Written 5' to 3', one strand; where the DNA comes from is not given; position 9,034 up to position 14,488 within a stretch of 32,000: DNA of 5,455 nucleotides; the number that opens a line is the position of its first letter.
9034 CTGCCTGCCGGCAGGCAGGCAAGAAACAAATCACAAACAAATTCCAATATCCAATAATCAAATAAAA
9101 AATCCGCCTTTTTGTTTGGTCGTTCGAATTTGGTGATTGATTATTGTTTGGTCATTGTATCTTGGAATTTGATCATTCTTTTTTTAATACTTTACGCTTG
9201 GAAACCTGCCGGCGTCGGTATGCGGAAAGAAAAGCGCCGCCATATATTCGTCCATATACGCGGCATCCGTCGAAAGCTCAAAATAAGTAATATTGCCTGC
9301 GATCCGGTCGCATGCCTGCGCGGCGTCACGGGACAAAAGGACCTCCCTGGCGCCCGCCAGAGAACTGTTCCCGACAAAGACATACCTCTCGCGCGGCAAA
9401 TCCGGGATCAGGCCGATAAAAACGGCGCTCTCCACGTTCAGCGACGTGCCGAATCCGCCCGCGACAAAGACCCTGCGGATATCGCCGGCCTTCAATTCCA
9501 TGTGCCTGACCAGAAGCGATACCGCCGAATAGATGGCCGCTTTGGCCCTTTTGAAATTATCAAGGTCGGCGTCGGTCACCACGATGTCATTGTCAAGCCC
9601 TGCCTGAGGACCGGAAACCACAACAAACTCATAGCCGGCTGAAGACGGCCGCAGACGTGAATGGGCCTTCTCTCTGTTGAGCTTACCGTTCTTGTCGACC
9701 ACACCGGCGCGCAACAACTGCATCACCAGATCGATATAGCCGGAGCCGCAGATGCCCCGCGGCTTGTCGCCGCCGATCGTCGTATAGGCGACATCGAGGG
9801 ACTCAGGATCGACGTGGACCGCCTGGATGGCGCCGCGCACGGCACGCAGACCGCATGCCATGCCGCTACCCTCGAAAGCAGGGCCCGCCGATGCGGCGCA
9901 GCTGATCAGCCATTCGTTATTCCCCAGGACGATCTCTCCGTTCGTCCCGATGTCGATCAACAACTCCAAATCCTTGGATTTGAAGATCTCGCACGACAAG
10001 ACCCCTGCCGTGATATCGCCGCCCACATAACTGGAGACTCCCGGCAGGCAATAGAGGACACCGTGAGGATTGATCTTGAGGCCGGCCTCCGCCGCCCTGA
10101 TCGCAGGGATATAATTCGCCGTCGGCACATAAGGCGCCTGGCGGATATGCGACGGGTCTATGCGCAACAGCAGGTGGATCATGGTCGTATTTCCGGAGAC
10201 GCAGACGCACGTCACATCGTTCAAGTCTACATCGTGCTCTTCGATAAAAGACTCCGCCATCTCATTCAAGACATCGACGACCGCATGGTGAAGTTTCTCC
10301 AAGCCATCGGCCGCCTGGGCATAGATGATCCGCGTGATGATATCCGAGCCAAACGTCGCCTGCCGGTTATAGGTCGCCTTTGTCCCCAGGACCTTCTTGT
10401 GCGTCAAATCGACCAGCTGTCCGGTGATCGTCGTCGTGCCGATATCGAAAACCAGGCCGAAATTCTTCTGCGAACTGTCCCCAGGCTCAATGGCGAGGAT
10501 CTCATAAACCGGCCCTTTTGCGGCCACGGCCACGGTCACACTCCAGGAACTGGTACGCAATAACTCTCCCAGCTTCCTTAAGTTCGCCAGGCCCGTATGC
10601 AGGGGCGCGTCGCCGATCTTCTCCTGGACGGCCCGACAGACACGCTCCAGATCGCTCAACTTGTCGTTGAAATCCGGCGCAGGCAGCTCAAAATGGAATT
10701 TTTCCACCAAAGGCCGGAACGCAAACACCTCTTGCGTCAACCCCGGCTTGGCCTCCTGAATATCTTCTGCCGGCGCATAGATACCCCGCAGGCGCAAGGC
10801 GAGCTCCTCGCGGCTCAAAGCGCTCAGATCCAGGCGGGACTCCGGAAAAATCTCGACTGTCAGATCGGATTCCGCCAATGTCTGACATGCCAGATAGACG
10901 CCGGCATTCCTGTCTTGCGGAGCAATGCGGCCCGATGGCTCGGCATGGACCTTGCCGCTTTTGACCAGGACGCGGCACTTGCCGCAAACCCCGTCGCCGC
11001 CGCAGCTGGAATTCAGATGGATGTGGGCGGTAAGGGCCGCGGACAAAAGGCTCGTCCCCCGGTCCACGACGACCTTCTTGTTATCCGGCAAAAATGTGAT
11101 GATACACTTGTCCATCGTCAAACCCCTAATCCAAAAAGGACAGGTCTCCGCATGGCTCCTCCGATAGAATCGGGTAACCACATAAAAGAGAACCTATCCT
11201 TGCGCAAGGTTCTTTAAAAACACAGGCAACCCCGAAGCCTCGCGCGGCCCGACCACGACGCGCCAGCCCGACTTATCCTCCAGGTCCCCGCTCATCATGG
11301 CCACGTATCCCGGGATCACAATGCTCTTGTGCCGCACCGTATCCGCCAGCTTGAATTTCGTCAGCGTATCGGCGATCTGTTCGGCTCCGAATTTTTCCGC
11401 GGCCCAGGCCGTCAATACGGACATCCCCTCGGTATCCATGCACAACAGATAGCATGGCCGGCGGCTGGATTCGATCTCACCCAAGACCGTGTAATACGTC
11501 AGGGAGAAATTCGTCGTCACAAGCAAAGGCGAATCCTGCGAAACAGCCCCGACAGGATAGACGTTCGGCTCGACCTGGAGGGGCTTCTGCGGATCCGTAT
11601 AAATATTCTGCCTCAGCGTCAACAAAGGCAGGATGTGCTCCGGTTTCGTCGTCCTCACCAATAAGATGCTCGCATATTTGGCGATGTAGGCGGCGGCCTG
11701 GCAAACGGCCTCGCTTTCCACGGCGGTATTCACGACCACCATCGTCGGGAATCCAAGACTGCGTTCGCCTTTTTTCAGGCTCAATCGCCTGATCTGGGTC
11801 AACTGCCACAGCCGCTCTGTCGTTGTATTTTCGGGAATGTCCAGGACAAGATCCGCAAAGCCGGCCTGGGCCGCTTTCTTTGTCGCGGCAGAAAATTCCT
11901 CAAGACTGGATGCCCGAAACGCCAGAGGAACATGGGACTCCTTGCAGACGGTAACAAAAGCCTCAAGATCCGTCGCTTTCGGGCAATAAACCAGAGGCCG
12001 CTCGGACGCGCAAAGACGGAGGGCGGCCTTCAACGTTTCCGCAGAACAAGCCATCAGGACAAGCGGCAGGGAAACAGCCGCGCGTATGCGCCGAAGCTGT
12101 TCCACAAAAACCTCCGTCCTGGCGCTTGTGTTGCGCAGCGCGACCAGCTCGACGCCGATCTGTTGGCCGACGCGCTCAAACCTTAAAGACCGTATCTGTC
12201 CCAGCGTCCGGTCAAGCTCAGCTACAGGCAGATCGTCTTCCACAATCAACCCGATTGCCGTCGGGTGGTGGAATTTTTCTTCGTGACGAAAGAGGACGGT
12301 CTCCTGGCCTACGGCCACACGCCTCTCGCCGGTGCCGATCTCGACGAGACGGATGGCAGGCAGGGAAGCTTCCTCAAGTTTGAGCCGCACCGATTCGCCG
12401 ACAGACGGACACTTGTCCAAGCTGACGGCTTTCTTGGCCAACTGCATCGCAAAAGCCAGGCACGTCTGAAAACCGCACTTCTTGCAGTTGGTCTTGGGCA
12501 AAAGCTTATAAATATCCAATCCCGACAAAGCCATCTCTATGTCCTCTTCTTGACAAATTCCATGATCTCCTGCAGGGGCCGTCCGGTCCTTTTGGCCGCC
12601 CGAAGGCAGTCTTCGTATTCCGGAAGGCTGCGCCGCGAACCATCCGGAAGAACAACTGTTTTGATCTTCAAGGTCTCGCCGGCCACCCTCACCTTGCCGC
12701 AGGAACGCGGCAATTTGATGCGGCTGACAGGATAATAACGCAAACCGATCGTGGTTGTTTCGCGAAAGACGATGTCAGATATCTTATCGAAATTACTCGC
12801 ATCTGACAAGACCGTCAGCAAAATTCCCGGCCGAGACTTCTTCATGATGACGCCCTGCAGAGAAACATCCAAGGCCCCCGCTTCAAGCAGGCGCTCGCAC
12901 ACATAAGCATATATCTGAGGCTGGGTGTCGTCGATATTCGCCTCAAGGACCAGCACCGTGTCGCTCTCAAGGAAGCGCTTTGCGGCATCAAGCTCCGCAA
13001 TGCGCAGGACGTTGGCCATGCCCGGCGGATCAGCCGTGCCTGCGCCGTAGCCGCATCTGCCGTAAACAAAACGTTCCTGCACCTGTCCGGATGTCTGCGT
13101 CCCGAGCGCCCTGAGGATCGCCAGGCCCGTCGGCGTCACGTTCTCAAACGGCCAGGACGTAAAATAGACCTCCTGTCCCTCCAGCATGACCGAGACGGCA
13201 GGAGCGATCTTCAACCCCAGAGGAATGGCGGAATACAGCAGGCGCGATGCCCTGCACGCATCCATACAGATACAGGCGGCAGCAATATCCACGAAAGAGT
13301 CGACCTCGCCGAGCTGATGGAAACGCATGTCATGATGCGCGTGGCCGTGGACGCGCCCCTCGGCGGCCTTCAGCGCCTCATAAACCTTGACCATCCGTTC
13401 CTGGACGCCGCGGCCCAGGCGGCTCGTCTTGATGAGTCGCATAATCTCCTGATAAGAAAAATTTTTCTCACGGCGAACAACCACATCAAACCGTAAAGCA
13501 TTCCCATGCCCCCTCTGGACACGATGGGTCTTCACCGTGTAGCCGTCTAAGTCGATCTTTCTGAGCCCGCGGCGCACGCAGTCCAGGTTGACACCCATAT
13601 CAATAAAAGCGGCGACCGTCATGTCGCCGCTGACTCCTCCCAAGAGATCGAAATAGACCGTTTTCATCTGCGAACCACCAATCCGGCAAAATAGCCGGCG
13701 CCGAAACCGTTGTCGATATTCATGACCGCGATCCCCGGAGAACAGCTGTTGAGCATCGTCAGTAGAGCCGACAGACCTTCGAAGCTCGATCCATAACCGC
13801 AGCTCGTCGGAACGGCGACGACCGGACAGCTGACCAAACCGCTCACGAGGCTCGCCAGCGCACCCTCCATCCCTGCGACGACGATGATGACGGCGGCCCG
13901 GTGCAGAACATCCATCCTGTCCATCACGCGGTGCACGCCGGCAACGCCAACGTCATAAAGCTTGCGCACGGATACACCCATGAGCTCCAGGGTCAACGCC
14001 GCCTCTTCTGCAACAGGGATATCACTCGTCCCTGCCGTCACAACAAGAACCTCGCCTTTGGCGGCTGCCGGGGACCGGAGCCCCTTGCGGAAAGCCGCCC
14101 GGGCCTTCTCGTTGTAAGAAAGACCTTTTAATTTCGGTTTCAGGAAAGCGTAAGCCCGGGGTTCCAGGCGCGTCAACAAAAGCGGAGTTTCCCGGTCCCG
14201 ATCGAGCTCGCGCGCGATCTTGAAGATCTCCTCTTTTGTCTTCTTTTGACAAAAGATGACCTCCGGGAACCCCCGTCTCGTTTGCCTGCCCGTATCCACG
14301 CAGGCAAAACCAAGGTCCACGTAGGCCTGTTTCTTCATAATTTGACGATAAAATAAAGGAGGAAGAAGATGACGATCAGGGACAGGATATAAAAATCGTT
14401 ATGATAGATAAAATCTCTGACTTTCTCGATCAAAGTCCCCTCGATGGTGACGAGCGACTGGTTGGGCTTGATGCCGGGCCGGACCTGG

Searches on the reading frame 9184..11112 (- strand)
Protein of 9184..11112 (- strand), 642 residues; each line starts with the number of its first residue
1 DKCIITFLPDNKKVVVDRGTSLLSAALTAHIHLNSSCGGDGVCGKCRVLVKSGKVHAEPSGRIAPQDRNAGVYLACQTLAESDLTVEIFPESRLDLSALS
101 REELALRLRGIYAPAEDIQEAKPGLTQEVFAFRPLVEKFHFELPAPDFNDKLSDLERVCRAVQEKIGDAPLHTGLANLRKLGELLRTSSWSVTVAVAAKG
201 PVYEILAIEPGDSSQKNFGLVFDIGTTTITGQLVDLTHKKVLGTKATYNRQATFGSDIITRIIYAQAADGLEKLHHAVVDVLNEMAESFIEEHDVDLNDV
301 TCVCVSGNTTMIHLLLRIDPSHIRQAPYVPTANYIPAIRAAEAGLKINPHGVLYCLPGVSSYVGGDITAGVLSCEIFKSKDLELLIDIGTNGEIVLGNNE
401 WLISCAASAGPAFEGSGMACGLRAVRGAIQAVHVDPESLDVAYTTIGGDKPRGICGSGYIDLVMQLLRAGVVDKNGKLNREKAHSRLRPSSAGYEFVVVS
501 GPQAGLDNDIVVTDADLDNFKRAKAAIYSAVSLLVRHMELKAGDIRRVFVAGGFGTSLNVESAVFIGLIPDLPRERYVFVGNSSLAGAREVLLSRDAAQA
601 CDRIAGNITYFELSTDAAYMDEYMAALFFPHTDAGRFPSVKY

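Call 13: search_protein_families(library=pfam, proteins=[window:9184-11112:-])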
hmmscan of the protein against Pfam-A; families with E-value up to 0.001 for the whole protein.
window:9184-11112:- (642 aa): 5 families
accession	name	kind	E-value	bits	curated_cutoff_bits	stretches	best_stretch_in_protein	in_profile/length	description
PF14574.11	RACo_C_ter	-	1.9e-98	329.1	27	1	382-641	2-261/261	C-terminal domain of RACo the ASKHA domain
PF17651.6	Raco_middle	-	3e-58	196.5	26.8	1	218-377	1-161/163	RACo middle region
PF17650.6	RACo_linker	-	1.6e-19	70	26.2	1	127-214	3-85/86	RACo linker region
PF00111.32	Fer2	-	4.5e-13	49.4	21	1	10-80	6-76/77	2Fe-2S iron-sulfur cluster binding domain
PF13510.11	Fer2_4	-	0.00092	19.7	22.8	0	5-66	4-60/82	2Fe-2S iron-sulfur cluster binding domain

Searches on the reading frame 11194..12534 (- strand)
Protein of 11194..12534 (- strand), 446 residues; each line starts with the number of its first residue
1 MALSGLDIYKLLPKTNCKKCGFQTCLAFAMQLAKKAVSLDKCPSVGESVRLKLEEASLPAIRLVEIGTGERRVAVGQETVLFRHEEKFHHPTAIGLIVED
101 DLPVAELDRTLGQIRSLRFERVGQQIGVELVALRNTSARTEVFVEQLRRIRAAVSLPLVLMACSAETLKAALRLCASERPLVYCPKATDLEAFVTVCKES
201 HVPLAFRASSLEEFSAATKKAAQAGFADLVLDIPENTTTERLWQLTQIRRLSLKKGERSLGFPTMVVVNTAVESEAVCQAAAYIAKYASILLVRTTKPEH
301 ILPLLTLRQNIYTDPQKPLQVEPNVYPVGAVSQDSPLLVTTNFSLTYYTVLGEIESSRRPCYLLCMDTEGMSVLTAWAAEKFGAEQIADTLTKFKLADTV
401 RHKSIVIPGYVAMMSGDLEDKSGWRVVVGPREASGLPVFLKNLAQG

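Call 13: search_protein_families(library=pfam, proteins=[window:11194-12534:-])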
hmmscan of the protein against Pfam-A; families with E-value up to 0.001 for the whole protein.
window:11194-12534:- (446 aa): 2 families
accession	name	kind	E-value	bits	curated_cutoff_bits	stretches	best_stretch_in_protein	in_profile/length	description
PF03599.22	CdhD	-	1.1e-97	327.7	24.8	1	64-439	2-386/387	CO dehydrogenase/acetyl-CoA synthase delta subunit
PF04060.18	FeS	-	6.6e-13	48.6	23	1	12-43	1-32/33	Putative Fe-S cluster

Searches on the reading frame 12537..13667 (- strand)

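Call 70: search_protein_families(library=pfam, proteins=[window:12537-13667:-], max_evalue=0.001)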
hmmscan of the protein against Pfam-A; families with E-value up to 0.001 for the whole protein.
window:12537-13667:- (376 aa): 1 family
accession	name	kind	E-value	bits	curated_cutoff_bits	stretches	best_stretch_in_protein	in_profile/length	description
PF01969.22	Ni_insertion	-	4.3e-98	329.3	22.1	1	4-369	1-375/375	Nickel insertion protein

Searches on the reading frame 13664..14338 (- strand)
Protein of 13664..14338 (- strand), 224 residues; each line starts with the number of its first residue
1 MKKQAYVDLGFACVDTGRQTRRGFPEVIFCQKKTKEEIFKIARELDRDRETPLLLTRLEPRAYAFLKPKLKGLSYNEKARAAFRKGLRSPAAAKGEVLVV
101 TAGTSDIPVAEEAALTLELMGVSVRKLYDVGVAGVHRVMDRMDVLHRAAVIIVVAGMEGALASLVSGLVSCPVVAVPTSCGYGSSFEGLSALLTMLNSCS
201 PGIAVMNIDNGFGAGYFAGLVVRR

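Call 70: search_protein_families(library=pfam, proteins=[window:13664-14338:-], max_evalue=0.001)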
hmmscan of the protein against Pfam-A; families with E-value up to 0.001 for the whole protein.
window:13664-14338:- (224 aa): 1 family
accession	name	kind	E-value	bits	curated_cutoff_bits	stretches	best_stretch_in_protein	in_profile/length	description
PF00731.26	AIRC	-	4.5e-16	59.2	30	1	97-218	2-123/148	AIR carboxylase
